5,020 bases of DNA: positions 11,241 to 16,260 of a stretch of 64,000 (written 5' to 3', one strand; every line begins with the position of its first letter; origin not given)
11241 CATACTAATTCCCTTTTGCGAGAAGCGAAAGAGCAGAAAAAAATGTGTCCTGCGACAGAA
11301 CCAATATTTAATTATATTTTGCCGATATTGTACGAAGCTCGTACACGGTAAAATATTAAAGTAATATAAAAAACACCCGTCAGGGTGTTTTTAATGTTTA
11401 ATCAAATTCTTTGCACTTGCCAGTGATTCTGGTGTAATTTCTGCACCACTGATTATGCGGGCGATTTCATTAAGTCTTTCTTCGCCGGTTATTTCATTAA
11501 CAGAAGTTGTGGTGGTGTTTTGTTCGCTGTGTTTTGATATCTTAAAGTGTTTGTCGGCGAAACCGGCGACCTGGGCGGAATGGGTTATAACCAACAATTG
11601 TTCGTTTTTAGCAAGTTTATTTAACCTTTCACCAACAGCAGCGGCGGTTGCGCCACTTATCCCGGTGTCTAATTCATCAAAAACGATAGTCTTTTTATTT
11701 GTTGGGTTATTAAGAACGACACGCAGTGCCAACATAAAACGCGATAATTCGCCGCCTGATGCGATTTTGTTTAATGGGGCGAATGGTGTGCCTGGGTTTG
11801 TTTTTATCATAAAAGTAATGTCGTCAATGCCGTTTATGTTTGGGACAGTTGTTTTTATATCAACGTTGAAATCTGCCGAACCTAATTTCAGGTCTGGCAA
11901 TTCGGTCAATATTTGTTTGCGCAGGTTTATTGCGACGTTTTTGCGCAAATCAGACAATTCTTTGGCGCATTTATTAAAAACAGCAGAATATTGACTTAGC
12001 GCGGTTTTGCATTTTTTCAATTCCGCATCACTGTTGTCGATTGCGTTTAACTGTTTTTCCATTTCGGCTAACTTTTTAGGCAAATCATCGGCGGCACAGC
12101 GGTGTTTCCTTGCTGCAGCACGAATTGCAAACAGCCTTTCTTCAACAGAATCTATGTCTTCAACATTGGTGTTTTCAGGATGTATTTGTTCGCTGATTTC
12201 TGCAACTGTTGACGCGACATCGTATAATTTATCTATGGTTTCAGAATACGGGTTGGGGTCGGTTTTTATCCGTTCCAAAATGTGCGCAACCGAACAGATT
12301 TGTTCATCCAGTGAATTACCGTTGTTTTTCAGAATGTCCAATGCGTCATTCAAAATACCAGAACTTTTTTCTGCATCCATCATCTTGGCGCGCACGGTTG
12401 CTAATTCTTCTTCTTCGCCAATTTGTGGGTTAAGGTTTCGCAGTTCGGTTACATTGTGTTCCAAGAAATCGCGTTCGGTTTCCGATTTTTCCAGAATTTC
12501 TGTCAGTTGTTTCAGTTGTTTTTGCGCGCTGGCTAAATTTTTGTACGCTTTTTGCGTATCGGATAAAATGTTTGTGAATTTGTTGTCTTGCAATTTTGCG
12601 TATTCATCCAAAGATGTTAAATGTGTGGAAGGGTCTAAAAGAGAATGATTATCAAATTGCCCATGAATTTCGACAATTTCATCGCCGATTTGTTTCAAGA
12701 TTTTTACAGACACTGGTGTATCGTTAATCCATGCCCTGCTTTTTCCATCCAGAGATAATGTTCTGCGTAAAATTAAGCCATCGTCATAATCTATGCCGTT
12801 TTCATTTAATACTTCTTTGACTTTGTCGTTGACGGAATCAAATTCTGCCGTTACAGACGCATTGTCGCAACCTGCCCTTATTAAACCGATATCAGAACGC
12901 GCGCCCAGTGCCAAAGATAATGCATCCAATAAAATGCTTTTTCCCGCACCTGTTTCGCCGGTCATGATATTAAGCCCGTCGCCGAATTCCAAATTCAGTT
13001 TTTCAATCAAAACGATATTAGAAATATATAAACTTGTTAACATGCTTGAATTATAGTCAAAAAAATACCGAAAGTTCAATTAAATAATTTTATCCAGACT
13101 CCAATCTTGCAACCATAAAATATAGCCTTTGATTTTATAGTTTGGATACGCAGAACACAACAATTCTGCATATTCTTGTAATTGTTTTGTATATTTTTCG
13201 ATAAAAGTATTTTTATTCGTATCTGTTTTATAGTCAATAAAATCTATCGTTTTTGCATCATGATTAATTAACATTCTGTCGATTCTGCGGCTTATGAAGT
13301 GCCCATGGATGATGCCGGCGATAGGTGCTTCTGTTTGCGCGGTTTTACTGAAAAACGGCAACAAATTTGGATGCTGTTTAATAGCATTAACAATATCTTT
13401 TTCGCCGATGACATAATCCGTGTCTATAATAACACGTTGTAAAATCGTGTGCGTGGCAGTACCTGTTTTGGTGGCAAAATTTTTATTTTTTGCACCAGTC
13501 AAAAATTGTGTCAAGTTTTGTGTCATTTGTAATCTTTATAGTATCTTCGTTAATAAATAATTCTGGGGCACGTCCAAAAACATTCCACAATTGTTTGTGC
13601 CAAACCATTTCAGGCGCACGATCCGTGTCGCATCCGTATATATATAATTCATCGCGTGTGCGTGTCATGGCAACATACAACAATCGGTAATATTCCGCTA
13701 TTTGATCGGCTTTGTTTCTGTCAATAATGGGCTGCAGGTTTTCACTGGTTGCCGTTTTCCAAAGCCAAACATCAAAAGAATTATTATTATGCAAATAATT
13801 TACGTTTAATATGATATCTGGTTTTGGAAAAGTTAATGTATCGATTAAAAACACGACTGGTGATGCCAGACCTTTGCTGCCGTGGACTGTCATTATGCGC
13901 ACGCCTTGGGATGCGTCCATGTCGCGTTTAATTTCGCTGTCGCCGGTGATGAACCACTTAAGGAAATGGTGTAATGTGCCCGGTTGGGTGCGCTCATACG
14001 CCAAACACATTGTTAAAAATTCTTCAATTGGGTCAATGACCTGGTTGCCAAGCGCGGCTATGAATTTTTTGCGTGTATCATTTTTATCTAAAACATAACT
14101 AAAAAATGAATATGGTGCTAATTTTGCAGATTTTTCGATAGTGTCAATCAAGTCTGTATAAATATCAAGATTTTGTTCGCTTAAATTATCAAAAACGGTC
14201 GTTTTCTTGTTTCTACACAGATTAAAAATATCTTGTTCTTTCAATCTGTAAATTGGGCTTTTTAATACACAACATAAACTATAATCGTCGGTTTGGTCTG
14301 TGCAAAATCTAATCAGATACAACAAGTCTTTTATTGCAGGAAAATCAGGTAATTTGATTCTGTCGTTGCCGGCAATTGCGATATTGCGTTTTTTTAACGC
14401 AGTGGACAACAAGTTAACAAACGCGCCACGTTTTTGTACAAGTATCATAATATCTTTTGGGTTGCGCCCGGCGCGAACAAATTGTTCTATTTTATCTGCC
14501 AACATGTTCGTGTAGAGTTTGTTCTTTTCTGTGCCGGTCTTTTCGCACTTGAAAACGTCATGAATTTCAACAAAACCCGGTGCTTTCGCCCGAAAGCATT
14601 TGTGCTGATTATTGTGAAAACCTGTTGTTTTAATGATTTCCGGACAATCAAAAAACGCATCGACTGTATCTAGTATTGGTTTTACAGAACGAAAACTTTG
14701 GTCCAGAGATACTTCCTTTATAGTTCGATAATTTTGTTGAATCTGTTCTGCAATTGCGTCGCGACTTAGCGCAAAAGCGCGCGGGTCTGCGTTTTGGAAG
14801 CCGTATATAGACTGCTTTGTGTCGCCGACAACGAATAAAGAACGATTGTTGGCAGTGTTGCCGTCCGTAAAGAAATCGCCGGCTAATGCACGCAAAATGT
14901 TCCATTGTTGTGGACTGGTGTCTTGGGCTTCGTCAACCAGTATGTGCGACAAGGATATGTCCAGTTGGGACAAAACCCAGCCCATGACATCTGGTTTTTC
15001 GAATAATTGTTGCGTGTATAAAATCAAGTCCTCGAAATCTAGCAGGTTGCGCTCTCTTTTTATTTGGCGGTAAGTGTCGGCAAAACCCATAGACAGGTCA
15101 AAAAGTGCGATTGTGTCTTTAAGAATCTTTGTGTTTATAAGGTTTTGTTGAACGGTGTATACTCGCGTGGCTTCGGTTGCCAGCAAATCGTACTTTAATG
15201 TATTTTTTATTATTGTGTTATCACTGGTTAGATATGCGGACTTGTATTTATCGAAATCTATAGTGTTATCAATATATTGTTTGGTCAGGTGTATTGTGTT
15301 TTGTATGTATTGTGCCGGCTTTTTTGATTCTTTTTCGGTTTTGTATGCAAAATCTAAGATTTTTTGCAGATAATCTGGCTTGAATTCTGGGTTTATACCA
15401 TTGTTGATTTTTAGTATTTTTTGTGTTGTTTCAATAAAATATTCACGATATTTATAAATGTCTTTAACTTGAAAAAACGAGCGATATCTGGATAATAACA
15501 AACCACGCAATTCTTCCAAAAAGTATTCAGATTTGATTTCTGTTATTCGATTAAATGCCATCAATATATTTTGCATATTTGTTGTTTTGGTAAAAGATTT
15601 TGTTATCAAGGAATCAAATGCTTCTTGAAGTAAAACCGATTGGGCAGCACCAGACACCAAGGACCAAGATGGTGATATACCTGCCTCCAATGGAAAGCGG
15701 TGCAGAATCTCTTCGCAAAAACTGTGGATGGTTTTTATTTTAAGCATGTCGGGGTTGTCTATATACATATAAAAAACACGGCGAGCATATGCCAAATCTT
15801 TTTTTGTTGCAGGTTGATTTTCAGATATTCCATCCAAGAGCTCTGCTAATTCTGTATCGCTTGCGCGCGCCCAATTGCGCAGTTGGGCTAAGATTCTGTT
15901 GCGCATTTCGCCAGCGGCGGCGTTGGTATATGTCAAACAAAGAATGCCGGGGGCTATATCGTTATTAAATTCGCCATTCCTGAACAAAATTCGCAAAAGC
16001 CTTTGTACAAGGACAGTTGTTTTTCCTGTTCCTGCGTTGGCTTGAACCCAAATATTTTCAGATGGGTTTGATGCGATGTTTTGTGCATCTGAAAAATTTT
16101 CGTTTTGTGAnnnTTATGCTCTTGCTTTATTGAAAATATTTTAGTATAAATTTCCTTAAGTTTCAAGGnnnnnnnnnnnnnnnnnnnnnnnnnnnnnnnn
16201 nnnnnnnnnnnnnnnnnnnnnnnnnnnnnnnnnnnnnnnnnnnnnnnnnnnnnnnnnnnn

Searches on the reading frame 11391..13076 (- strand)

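Call 47: search_protein_families(library=pfam, proteins=[window:11391-13076:-], max_evalue=0.0001)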
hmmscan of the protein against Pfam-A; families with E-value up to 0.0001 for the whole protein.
window:11391-13076:- (561 aa): 4 families
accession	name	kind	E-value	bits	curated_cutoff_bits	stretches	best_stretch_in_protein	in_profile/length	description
PF02463.25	SMC_N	-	6.2e-18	65.5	40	1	15-519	4-217/220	RecF/RecN/SMC N terminal domain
PF13476.12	AAA_23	-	5.5e-17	63.5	27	1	15-219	1-177/201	AAA domain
PF13304.12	AAA_21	-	1.5e-07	32.3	27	1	35-501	1-300/304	AAA domain, putative AbiEii toxin, Type IV TA system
PF11887.13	Mce4_CUP1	-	4.2e-05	23.7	32.6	0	231-381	34-182/222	Cholesterol uptake porter CUP1 of Mce4, putative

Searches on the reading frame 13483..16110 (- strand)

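Call 17: search_protein_families(library=pfam, proteins=[window:13483-16110:-], max_evalue=0.001)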
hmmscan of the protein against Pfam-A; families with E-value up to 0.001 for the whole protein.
window:13483-16110:- (875 aa): 4 families
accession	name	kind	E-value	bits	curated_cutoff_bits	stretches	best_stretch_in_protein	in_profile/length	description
PF00580.27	UvrD-helicase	-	4.6e-50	171.2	23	1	10-447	6-264/271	UvrD/REP helicase N-terminal domain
PF13361.12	UvrD_C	-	1.2e-25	91.1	25.6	1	468-825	2-346/350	UvrD-like helicase C-terminal domain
PF13245.12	AAA_19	-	4.3e-14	53.3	25.1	2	16-136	10-115/134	AAA domain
PF13538.12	UvrD_C_2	-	1.1e-09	38.5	27.4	1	802-825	29-52/52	UvrD-like helicase C-terminal domain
